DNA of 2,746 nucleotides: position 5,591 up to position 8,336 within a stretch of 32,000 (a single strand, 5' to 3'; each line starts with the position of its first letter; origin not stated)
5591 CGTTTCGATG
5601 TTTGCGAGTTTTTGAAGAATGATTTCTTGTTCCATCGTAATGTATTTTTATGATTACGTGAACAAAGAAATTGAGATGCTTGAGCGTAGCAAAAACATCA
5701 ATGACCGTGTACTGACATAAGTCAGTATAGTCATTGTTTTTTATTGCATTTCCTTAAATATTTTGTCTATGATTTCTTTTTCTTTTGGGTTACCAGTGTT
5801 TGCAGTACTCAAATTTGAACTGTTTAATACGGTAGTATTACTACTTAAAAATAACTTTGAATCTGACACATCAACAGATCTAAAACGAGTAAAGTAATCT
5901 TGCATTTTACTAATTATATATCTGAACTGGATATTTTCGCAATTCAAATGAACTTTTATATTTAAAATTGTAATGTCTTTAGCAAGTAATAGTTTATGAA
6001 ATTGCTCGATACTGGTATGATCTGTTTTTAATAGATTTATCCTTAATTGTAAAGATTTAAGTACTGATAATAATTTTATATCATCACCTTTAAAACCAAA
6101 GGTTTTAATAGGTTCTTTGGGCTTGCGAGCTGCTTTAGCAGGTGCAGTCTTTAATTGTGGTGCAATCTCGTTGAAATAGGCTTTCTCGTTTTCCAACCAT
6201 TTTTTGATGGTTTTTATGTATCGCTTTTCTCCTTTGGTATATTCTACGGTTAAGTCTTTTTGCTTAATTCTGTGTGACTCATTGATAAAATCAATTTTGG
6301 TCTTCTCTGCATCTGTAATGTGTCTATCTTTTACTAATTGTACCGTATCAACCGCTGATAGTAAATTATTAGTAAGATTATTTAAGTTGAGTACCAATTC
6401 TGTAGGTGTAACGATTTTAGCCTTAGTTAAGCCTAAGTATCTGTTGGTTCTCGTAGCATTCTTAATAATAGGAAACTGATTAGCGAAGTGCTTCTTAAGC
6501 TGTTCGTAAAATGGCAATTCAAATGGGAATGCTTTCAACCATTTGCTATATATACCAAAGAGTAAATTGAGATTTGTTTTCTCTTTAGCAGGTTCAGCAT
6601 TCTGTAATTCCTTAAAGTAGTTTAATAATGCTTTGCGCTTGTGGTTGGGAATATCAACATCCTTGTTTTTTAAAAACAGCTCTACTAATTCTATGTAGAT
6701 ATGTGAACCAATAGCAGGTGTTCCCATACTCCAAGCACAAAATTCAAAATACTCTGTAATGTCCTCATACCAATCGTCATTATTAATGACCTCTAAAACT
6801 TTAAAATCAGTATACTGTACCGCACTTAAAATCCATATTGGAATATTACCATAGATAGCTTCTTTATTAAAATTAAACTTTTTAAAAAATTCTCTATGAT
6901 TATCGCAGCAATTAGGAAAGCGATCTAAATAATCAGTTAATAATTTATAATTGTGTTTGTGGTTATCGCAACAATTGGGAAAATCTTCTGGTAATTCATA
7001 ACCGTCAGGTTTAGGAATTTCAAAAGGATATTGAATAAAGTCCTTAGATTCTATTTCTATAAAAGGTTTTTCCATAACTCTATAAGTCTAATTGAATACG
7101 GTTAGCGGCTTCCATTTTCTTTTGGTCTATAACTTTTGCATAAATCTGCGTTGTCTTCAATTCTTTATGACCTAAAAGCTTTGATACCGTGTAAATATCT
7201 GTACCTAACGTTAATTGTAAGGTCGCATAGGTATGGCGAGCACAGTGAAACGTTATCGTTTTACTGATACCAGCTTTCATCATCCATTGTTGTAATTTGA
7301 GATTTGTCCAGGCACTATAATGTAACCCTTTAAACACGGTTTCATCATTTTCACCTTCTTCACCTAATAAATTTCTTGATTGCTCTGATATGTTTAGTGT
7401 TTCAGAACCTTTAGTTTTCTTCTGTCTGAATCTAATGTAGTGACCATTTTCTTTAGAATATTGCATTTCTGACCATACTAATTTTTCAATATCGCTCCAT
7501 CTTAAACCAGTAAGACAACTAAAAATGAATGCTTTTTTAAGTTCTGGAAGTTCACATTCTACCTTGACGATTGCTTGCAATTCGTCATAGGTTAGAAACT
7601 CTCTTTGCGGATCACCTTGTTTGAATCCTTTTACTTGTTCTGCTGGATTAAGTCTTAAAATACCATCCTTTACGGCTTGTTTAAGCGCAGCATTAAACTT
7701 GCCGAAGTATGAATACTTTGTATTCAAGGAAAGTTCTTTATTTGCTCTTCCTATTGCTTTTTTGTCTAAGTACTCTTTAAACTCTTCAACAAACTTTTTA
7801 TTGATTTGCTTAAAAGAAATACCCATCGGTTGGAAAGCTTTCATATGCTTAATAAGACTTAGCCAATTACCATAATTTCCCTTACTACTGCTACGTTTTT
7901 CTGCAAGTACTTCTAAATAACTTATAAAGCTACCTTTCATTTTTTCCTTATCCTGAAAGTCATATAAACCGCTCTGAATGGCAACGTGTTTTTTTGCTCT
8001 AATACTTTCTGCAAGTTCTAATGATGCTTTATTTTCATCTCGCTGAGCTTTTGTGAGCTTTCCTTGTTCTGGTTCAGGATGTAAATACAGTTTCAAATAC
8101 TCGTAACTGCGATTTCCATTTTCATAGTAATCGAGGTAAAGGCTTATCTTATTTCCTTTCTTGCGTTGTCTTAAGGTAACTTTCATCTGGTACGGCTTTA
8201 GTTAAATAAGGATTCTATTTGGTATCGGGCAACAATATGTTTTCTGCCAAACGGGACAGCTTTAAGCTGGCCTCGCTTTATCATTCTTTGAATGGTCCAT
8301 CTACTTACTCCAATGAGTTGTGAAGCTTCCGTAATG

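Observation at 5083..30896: The perfect 14-bp palindrome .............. occurs 8 times in 32 kb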

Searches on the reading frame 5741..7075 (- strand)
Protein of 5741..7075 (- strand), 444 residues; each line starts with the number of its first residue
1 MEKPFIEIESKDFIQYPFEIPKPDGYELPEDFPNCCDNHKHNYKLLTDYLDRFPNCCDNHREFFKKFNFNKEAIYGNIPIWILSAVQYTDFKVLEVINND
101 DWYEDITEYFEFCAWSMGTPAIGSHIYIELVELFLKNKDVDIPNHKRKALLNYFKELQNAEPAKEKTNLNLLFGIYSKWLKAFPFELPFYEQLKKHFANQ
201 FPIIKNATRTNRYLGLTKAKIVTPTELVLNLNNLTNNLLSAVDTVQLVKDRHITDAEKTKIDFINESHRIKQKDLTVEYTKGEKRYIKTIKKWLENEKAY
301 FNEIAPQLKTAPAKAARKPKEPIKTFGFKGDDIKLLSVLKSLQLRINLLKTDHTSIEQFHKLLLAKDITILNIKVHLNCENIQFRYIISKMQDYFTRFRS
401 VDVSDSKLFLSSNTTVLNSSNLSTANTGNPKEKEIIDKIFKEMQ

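Call 7: search_protein_families(library=pfam, proteins=[window:5741-7075:-])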
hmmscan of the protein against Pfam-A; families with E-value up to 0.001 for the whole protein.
window:5741-7075:- (444 aa): 1 family
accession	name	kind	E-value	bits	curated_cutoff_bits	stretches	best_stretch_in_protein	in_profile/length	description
PF20322.3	DUF6617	-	4.6e-27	95.4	27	1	309-444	180-316/316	Family of unknown function (DUF6617)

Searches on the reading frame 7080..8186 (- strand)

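Call 7: search_protein_families(library=pfam, proteins=[window:7080-8186:-])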
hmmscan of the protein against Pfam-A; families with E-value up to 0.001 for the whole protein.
window:7080-8186:- (368 aa): 3 families
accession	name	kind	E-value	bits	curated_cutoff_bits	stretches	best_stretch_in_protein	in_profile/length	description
PF13102.12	Phage_int_SAM_5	-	2e-21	76.6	22.3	1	86-183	1-94/98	Phage integrase SAM-like domain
PF00589.27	Phage_integrase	-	1.5e-17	64.4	27.1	1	197-354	2-170/172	Phage integrase family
PF17293.8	Arm-DNA-bind_5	-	9.8e-13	48.9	22.6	1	3-69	1-68/87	Arm DNA-binding domain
